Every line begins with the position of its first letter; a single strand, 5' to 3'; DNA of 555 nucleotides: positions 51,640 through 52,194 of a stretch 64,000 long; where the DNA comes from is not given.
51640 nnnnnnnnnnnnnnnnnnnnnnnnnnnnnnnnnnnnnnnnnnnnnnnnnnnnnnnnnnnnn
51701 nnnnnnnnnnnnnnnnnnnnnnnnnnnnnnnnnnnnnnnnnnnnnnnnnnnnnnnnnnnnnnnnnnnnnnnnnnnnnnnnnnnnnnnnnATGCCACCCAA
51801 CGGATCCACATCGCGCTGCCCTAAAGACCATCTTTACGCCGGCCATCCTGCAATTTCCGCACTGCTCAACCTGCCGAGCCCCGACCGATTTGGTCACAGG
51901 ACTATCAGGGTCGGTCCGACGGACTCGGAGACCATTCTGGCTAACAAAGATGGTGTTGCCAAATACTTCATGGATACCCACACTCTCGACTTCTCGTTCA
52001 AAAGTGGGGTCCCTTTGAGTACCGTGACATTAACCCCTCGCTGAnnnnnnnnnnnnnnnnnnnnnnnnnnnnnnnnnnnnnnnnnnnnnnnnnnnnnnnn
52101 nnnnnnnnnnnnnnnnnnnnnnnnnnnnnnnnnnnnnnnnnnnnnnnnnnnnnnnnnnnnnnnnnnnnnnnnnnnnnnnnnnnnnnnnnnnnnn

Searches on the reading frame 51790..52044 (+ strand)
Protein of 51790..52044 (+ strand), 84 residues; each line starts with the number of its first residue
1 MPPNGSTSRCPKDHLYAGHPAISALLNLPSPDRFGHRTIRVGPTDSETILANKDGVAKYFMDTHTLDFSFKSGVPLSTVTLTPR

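Call 14: search_protein_families(library=pfam, proteins=[window:51790-52044:+], max_evalue=1)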
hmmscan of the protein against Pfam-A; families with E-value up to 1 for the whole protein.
window:51790-52044:+ (84 aa): 0 families

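Call 30: find_homologous_proteins(query=window:51790-52041:+, max_evalue=10)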
Query window:51790-52041:+: no candidate shares three 5-residue words with the query. No homologue found.

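Call 42: search_protein_representatives(protein=window:51790-52041:+)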
Query: 84 residues. Proteins with E-value up to 0.001 (for the whole library): 4; up to 1e-10: 0; up to 1e-30: 0. The best 4 are listed.
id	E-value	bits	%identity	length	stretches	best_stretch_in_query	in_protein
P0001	5.4e-10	55.3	47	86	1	1-84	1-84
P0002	2.8e-04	37.1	33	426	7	10-41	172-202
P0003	5.7e-04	36.1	44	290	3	2-42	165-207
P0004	8.2e-04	35.6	36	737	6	30-63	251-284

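Call 47: find_encoding_contigs(protein=window:51790-52044:+, flank=3000)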
Protein window:51790-52044:+ (84 aa): no gene with exactly this product is on record in the collection.

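Call 50: predict_structure(alignment_id=A3)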
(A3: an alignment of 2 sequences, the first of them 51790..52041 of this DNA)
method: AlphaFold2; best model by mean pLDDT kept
length: 84 residues; sequences in the alignment: 2
mean_pLDDT: 73.5   pTM: 0.59
mean pLDDT of the five models: 73.5, 65.0, 48.9, 46.4, 44.5
residues with pLDDT >= 90: 0; 70-90: 60; 50-70: 13; < 50: 11
segments of 3 or more residues with pLDDT < 50: 1-11
pLDDT, mean of each block of 10 residues (from residue 1): 43 66 73 69 83 85 85 81 81
secondary structure, 60 per line:
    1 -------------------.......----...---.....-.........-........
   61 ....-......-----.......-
elements in order: H20-26 E37-41 H43-51 H53-64 E66-71 E77-83

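Call 52: fold_search(model_id=the predicted structure, library=pdb)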
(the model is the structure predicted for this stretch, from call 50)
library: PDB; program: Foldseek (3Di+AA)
matches with E <= 10: 559; with E <= 0.001: 0
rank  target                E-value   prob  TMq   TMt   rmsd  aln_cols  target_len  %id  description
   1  1ztg_A                1.1e-01  0.97  0.46  0.52   2.7        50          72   16  human alpha polyC binding protein KH1 (released 2006-05-27)
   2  1ztg_C                1.6e-01  0.77  0.40  0.45   3.7        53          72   23  human alpha polyC binding protein KH1 (released 2006-05-27)
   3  2axy_A                2.8e-01  0.63  0.38  0.43   3.5        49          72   20  Crystal Structure of KH1 domain of human Poly(C)-binding protein-2 with C-rich strand of human telomeric DNA (released 2005-09-27)
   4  2pqu_B                3.0e-01  0.69  0.40  0.47   3.5        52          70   19  Crystal structure of KH1 domain of human PCBP2 complexed to single-stranded 12-mer telomeric dna (released 2007-06-12)
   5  2anr_A                3.4e-01  0.69  0.48  0.28   7.6        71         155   18  Crystal structure (II) of Nova-1 KH1/KH2 domain tandem with 25nt RNA hairpin (released 2006-10-24)
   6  2axy_B                3.6e-01  0.66  0.42  0.47   3.3        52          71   19  Crystal Structure of KH1 domain of human Poly(C)-binding protein-2 with C-rich strand of human telomeric DNA (released 2005-09-27)
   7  3vke_B                3.8e-01  0.85  0.45  0.50   2.7        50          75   16  Contribution of the first K-homology domain of poly(C)-binding protein 1 to its affinity and specificity for C-rich ol (released 2012-02-29)
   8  3khx_A                3.8e-01  0.51  0.35  0.09   3.6        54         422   15  Crystal structure of Staphylococcus aureus metallopeptidase (Sapep/DapE) in the apo-form (released 2010-07-07)
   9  3d3s_C                3.8e-01  0.44  0.40  0.27   4.7        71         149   17  Crystal structure of L-2,4-diaminobutyric acid acetyltransferase from Bordetella parapertussis (released 2008-07-15)
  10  2ann_A                4.4e-01  0.51  0.44  0.27   7.2        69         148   20  Crystal structure (I) of Nova-1 KH1/KH2 domain tandem with 25 nt RNA hairpin (released 2006-10-24)
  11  3vke_D                4.6e-01  0.82  0.45  0.51   2.7        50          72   16  Contribution of the first K-homology domain of poly(C)-binding protein 1 to its affinity and specificity for C-rich ol (released 2012-02-29)
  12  1jrm                  4.9e-01  0.30  0.30  0.26   4.9        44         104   20  NMR structure of MTH0637. Ontario Centre for Structural Proteomics target MTH0637_1_104; Northeast Structural Genomics T (released 2002-02-27)
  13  2py9_B                5.6e-01  0.77  0.45  0.53   2.7        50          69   14  Protein-RNA Interaction involving KH1 domain from Human Poly(C)-Binding Protein-2 (released 2007-06-12)
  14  6y2c_B                5.6e-01  0.69  0.47  0.47   5.9        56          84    9  Crystal structure of the third KH domain of FUBP1 (released 2020-03-25)
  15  5wwz_A                5.6e-01  0.23  0.33  0.35   5.9        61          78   21  Crystal structure of the KH2 domain of human RNA-binding E3 ubiquitin-protein ligase MEX-3C (released 2017-08-23)
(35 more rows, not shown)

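Call 54: search_protein_families(library=padloc, proteins=[window:51790-52041:+], max_evalue=1)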
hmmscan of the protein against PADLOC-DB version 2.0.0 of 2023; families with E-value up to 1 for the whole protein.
window:51790-52041:+ (84 aa): 0 families

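Call 57: search_protein_families(library=phrogs, proteins=[window:51790-52041:+], max_evalue=1)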
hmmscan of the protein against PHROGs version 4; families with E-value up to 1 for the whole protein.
window:51790-52041:+ (84 aa): 0 families

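Call 58: search_protein_families(library=ncbifam, proteins=[window:51790-52041:+], max_evalue=1)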
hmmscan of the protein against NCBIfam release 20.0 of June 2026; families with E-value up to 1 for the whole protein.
window:51790-52041:+ (84 aa): 0 families

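Call 70: fold_search(model_id=the predicted structure, library=viral)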
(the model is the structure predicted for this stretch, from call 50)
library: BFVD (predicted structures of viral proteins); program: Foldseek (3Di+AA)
matches with E <= 10: 933; with E <= 0.001: 0
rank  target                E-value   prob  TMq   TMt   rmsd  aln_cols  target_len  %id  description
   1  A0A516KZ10            7.1e-02  0.89  0.38  0.32   3.9        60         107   22  (no name in the UniProt tables at hand)
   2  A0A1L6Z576            1.1e-01  0.99  0.51  0.75   1.8        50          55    8  Uncharacterized protein [Klebsiella phage vB_Kpn_IME260]
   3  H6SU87                1.2e-01  0.96  0.44  0.60   2.4        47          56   15  Uncharacterized protein [Campylobacter virus IBB35]
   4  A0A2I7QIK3            1.6e-01  0.66  0.40  0.13   8.3        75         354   16  Uncharacterized protein [Bacillus phage Carmen17]
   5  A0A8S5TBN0            1.7e-01  0.91  0.37  0.46   3.2        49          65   14  Uncharacterized protein [Myoviridae sp. ct89I2]
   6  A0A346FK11            1.7e-01  0.54  0.38  0.13   8.6        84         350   13  Uncharacterized protein [Bacillus phage Wes44]
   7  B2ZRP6                1.8e-01  0.47  0.39  0.29  10.8        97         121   10  Large T antigen (Fragment) [BK polyomavirus]
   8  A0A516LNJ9            1.8e-01  0.38  0.39  0.27  14.7       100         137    9  (no name in the UniProt tables at hand)
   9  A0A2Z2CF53            1.9e-01  0.87  0.51  0.19   4.1        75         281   12  Phosphoprotein [Orgi virus]
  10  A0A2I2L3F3            1.9e-01  0.77  0.45  0.36   4.8        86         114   14  Uncharacterized protein [Orpheovirus IHUMI-LCC2]
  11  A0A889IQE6            1.9e-01  0.75  0.35  0.46   4.0        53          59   15  Uncharacterized protein [Burkholderia phage BCSR52]
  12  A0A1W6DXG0            2.1e-01  0.92  0.47  0.50   2.6        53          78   11  Uncharacterized protein [Rhodococcus phage Toil]
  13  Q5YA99                2.1e-01  0.89  0.51  0.47   3.9        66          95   11  11 [Bacillus phage BCASJ1c]
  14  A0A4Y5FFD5            2.2e-01  0.75  0.46  0.28   6.0        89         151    8  Uncharacterized protein [Lactobacillus phage SAC12B]
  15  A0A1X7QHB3            2.3e-01  0.84  0.48  0.36   4.4        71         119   11  (no name in the UniProt tables at hand)
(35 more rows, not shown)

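Call 83: find_related_loci(query=A3, collection=viral_contigs, flank=4000)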
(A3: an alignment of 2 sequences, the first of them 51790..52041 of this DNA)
Query A3 (84 aa) in viral_contigs; peptide patterns used: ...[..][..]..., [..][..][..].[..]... (x = any residue, [..] = any of these).
35 stretches matched a pattern, but none encodes a relative of the query by tblastn (E <= 1e-3).
